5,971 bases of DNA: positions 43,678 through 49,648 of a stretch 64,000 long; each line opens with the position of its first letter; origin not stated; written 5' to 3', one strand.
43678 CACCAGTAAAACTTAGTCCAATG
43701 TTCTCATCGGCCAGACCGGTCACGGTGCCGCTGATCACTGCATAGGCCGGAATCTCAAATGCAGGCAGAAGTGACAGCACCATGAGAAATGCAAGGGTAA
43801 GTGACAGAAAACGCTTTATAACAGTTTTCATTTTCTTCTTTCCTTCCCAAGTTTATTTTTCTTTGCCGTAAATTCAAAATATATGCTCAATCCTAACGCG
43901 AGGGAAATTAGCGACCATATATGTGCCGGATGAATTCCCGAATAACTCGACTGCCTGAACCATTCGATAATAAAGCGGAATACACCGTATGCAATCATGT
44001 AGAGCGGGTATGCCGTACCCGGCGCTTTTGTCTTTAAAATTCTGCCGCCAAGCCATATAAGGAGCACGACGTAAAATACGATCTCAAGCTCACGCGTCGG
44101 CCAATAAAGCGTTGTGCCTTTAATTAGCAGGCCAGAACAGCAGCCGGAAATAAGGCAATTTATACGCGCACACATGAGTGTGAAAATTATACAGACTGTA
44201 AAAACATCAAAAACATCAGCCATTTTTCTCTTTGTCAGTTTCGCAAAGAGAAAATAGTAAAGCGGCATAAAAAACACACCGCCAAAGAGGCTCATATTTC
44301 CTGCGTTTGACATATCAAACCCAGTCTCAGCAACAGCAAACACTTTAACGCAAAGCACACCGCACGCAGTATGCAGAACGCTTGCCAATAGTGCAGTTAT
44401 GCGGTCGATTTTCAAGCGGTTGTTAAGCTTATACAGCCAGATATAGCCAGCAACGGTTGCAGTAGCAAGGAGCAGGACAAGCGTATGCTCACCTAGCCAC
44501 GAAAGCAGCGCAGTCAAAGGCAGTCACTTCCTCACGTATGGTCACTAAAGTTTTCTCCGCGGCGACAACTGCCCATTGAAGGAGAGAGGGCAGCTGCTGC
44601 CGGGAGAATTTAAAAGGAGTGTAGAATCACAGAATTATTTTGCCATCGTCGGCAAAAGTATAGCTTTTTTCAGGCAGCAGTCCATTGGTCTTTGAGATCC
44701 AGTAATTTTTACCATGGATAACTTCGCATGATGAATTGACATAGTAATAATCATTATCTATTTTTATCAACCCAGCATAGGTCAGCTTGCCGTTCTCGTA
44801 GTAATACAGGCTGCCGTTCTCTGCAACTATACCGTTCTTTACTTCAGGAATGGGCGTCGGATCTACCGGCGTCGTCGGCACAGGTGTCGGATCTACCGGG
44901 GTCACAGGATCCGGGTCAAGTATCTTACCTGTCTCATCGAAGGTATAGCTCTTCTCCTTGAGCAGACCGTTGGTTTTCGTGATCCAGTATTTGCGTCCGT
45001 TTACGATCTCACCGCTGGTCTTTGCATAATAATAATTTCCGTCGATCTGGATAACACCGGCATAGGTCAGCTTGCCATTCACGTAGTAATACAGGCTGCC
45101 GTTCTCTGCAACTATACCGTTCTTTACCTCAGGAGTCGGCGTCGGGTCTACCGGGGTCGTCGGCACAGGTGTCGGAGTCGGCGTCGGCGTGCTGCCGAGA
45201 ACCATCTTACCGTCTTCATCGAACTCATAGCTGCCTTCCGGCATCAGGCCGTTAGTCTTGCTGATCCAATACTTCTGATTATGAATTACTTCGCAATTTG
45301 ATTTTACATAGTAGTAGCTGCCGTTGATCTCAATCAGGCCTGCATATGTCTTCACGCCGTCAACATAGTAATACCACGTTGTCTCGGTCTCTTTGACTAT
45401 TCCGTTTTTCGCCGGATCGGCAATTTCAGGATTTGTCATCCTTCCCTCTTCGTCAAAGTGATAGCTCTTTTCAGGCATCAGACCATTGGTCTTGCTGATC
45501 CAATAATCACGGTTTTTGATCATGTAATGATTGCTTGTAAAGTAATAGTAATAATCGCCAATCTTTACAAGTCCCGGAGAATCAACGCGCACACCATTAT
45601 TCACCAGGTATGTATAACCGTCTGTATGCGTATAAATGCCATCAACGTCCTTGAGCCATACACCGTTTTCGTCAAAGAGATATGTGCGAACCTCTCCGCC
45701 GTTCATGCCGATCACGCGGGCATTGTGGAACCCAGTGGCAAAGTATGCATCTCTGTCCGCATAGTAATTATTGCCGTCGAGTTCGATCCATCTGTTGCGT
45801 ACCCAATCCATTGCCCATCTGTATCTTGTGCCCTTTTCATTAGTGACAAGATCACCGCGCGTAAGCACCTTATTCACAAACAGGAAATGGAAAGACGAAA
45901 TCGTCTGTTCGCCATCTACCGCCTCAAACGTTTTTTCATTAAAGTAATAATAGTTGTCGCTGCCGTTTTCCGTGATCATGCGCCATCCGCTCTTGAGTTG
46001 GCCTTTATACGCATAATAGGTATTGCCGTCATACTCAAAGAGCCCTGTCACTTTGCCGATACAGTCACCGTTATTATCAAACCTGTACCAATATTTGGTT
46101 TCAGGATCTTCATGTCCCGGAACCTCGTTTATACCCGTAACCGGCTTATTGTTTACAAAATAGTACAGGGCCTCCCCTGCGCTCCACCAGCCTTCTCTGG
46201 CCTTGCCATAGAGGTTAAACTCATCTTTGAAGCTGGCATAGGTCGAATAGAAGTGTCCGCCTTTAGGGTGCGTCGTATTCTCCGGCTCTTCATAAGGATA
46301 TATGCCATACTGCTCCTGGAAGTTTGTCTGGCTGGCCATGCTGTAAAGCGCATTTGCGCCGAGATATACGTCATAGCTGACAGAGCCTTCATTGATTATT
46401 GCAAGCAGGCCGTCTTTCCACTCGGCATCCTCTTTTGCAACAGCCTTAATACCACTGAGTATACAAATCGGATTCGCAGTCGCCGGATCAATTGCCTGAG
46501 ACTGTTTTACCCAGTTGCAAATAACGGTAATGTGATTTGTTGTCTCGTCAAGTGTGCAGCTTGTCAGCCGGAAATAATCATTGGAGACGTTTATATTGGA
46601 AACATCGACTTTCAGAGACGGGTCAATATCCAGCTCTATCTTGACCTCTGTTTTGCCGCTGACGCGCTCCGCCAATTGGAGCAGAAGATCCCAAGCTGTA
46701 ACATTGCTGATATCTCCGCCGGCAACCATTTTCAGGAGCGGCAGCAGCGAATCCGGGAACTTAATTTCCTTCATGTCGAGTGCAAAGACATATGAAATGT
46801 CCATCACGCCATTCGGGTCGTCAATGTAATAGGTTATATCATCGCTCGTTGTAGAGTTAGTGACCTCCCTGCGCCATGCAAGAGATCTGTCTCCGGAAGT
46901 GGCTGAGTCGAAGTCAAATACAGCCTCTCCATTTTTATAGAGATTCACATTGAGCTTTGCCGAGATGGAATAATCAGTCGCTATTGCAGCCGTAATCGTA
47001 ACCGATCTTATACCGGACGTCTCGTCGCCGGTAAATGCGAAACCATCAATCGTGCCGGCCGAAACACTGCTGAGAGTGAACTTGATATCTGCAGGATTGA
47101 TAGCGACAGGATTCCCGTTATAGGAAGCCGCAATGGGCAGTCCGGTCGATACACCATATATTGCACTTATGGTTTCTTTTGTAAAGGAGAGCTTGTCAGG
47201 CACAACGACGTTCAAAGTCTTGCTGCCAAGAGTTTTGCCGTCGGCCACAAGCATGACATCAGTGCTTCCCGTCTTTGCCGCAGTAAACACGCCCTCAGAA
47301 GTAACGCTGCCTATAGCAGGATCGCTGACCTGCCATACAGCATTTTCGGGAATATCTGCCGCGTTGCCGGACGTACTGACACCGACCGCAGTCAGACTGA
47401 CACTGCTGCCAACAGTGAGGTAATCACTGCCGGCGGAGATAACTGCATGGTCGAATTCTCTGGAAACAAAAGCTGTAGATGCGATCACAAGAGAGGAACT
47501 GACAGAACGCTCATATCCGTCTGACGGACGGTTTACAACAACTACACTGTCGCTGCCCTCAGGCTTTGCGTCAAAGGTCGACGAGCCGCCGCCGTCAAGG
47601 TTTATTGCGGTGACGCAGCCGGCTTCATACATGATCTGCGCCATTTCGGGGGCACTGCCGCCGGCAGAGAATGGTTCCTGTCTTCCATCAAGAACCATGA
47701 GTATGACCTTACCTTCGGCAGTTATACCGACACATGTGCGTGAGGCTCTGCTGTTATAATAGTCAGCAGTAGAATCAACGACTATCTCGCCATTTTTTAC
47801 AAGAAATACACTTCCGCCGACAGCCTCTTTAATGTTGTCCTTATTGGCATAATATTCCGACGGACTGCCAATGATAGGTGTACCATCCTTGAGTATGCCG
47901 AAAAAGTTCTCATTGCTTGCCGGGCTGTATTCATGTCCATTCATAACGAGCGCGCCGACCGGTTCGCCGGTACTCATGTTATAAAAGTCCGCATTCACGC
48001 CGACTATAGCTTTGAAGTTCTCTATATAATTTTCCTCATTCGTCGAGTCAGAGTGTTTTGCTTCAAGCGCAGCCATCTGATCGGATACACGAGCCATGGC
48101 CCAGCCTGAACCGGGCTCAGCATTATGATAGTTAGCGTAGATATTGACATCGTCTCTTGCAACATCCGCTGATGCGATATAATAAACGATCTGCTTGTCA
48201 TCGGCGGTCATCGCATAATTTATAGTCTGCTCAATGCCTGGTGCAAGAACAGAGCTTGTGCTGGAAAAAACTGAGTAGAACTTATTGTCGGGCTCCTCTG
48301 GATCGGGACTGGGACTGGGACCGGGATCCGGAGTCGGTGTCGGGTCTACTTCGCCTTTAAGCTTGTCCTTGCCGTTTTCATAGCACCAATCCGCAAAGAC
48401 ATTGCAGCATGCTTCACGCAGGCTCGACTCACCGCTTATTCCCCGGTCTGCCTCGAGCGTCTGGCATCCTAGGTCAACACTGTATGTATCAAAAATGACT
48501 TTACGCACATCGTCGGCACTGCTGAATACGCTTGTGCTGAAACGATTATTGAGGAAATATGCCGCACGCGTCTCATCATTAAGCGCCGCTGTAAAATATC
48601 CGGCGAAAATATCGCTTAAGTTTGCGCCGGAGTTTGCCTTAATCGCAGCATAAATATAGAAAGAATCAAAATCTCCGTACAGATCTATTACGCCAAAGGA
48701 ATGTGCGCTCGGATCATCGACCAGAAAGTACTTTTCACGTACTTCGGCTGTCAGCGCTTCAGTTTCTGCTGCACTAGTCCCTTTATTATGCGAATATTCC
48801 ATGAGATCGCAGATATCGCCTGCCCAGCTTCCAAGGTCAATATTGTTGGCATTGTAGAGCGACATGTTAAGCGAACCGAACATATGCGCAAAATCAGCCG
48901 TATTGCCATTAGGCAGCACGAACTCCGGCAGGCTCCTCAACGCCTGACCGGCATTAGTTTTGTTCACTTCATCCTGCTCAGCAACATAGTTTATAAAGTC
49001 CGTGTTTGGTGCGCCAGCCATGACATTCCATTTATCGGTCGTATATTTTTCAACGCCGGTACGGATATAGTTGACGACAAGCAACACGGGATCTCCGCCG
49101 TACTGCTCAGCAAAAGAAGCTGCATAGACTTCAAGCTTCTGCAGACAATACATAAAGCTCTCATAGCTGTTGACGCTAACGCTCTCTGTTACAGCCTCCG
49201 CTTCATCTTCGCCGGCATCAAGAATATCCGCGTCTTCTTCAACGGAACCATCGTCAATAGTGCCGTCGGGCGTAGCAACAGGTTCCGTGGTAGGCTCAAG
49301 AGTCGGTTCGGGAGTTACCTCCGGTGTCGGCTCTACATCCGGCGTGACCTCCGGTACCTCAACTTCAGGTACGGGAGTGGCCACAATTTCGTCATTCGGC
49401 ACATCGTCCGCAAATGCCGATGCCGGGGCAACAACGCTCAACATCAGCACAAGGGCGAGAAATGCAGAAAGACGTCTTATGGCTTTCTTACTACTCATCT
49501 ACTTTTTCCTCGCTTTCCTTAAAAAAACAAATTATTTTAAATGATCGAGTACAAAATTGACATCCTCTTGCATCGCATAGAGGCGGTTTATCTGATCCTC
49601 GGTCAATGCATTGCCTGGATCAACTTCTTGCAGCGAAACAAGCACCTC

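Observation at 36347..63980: About 27.6-kb co-directional envelope island: a polysaccharide locus running directly into two wall-binding megaproteins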

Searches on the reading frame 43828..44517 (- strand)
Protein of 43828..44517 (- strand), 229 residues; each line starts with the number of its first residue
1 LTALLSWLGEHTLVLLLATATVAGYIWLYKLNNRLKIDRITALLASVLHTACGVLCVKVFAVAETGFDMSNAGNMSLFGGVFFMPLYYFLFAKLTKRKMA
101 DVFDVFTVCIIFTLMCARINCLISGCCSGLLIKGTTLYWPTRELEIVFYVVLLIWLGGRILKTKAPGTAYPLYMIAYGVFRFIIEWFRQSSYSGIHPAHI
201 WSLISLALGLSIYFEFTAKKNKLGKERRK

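Call 5: search_protein_families(library=pfam, proteins=[window:43828-44517:-], max_evalue=0.001)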
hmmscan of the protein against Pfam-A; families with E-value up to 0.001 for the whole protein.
window:43828-44517:- (229 aa): 1 family
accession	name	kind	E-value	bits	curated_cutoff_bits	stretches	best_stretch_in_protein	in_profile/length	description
PF01790.23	LGT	-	2.1e-17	63.7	24.9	1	15-213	16-238/240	Prolipoprotein diacylglyceryl transferase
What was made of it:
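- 43828..44517 (-): Lgt-like 7-TM protein, a divergent paralogue. It overlaps the start of the next gene by 4 nt. Pfam LGT 63.7 bits (call 5).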

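Call 42: search_protein_families(library=ncbifam, proteins=[window:43828-44517:-], max_evalue=0.001)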
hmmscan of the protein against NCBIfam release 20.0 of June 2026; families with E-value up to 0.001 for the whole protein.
window:43828-44517:- (229 aa): 3 families
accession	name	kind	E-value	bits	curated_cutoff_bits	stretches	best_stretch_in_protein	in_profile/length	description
NF000778.0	PRK00052.3-4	equivalog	5.6e-09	36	334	1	149-194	177-219/252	prolipoprotein diacylglyceryl transferase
TIGR00544.1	lgt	equivalog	9.4e-09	35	118.9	1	137-194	182-242/280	prolipoprotein diacylglyceryl transferase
NF000780.0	PRK00052.4-1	equivalog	0.00019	20.8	547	1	144-217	203-274/327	prolipoprotein diacylglyceryl transferase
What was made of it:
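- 43828..44517 (-): NCBIfam lgt 35 bits against a cut-off of 118.9 (call 42).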

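Call 57: search_solved_structures(query=window:43828-44517:-, max_evalue=1, show_alignments=2)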
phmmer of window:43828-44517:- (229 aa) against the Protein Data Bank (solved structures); distinct sequences matched with E-value up to 1: 1.
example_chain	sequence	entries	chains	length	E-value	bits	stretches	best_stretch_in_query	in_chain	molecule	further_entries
5azb_A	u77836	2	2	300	1.9e-06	31.1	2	145-191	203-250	Prolipoprotein diacylglyceryl transferase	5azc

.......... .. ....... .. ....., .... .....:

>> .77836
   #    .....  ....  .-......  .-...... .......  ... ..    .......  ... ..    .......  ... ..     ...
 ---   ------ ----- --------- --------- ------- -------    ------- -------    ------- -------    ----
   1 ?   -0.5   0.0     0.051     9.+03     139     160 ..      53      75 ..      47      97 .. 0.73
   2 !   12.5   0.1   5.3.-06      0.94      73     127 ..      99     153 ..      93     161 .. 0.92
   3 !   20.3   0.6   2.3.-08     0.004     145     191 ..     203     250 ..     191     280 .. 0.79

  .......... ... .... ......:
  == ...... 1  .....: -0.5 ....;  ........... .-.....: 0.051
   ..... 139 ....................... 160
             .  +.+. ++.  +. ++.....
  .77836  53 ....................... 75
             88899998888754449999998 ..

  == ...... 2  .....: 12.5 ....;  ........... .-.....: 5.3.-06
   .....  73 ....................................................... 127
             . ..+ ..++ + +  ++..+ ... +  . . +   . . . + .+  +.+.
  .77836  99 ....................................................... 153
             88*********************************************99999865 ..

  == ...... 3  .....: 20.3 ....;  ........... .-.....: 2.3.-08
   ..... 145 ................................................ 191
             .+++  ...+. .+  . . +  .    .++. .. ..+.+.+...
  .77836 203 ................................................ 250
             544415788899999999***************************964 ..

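Call 92: search_protein_families(library=padloc, proteins=[window:43828-44517:-], max_evalue=0.01)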
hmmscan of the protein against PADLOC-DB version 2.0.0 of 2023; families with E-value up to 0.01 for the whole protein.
window:43828-44517:- (229 aa): 0 families

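Call 93: search_protein_families(library=phrogs, proteins=[window:43828-44517:-], max_evalue=0.001)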
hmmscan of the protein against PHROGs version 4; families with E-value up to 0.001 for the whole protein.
window:43828-44517:- (229 aa): 0 families

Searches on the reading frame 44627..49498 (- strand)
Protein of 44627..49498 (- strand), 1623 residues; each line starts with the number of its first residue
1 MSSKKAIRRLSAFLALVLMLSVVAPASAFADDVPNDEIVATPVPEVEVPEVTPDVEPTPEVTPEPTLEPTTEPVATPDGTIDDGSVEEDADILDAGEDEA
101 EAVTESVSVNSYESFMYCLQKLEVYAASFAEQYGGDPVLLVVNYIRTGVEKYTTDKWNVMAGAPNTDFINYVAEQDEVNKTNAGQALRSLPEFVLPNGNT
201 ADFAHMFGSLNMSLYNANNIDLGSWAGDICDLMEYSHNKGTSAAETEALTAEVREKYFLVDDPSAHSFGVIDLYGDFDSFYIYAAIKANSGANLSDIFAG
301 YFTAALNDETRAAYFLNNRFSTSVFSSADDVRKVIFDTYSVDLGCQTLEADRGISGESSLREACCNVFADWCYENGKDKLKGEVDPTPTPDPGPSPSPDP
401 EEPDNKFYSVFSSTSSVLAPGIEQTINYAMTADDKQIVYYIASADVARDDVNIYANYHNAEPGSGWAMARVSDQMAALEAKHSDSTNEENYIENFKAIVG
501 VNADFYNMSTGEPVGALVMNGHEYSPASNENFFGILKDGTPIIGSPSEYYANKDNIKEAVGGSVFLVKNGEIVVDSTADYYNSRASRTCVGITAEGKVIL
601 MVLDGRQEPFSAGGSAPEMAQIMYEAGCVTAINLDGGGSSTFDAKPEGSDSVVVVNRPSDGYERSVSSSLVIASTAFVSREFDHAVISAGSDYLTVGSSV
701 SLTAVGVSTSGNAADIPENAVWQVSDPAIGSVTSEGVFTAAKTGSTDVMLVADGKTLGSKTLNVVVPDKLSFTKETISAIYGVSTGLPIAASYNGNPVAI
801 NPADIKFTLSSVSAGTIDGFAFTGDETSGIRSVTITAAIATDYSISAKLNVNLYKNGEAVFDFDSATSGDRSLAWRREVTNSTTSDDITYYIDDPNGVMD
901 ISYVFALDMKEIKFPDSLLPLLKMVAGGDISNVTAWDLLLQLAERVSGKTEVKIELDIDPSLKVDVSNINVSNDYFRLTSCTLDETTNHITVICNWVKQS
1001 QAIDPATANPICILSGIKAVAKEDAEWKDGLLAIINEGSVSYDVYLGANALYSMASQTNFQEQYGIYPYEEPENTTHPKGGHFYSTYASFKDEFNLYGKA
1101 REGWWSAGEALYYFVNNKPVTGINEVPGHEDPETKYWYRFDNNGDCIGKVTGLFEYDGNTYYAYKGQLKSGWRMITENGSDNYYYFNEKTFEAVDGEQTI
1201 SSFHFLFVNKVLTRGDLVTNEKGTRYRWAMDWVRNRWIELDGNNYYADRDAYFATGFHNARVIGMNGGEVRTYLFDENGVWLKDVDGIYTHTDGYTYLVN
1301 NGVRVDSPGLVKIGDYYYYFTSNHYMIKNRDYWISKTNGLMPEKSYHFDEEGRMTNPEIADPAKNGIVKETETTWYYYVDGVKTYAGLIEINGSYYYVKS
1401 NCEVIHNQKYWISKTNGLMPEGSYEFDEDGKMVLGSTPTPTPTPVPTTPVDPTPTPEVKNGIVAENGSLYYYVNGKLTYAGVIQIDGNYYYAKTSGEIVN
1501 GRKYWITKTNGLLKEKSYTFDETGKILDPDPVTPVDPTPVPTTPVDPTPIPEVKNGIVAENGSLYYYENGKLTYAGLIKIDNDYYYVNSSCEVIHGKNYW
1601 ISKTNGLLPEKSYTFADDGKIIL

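Call 5: search_protein_families(library=pfam, proteins=[window:44627-49498:-], max_evalue=0.001)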
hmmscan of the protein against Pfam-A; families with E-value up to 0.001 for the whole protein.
window:44627-49498:- (1623 aa): 1 family
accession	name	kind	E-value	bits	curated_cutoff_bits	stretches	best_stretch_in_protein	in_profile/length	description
PF09992.14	NAGPA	-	8.7e-40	137.1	25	1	496-672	2-168/169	Phosphodiester glycosidase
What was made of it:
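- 44627..49498 (-): 1623-aa secreted two-enzyme protein. It has a signal peptide, a TelC-like all-alpha domain (res 95-405 = 48284-49216), a NAGPA phosphodiester glycosidase domain (res 496-672 = 47483-48013), an Ig-like region, a conserved middle region and four ~70-aa wall-binding repeats (44633-45643). Pfam NAGPA 137 bits (call 5).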

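Call 42: search_protein_families(library=ncbifam, proteins=[window:44627-49498:-], max_evalue=0.001)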
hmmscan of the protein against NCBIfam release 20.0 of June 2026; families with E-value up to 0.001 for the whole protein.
window:44627-49498:- (1623 aa): 3 families
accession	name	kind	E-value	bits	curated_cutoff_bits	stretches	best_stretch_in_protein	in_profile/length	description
NF033838.0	PspC_subgroup_1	exception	2.8e-06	26.3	700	1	1361-1592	482-643/684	pneumococcal surface protein PspC, choline-binding form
NF033840.1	PspC_relate_1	equivalog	6.6e-06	24.4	850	2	1367-1498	830-948/967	PspC-related protein choline-binding protein 1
NF033930.1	pneumo_PspA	exception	2.7e-05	23.1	850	1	1439-1501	424-483/659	pneumococcal surface protein A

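Call 92: search_protein_families(library=padloc, proteins=[window:44627-49498:-], max_evalue=0.01)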
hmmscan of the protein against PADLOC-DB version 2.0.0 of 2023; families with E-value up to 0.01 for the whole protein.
window:44627-49498:- (1623 aa): 0 families

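Call 93: search_protein_families(library=phrogs, proteins=[window:44627-49498:-], max_evalue=0.001)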
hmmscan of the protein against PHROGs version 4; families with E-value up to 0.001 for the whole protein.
window:44627-49498:- (1623 aa): 1 family
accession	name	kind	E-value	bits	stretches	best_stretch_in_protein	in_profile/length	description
phrog_1110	-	lysis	0.00013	22.4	0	1291-1355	186-244/301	endolysin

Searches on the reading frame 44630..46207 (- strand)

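Call 14: search_protein_families(library=pfam, proteins=[window:44630-46207:-], max_evalue=1)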
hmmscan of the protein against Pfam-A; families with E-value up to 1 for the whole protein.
seq(526 aa): 8 families
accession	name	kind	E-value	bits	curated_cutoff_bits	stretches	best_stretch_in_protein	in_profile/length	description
PF21540.3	Choline_bind_4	-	0.00019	21.7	27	3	458-475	3-20/21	Choline-binding repeat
PF16874.11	Glyco_hydro_36C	-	0.00037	21.3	27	0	238-256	32-50/77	Glycosyl hydrolase family 36 C-terminal domain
PF19127.6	Choline_bind_3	-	0.0029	18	27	1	212-232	3-23/47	Choline-binding repeat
PF06874.16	FBPase_2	-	0.068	11.8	27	0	366-408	392-436/639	Firmicute fructose-1,6-bisphosphatase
PF00397.32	WW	-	0.075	13.5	26.9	1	71-93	1-23/31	WW domain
PF01957.25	NfeD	-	0.2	12.3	29.1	0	383-415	18-51/57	NfeD-like C-terminal, partner-binding domain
PF16655.11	PhoD_N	-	0.21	12.6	30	0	34-47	67-80/90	PhoD-like phosphatase, N-terminal domain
PF01473.26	Choline_bind_1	-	0.21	12.4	20.5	1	386-400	4-18/19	Putative cell wall binding repeat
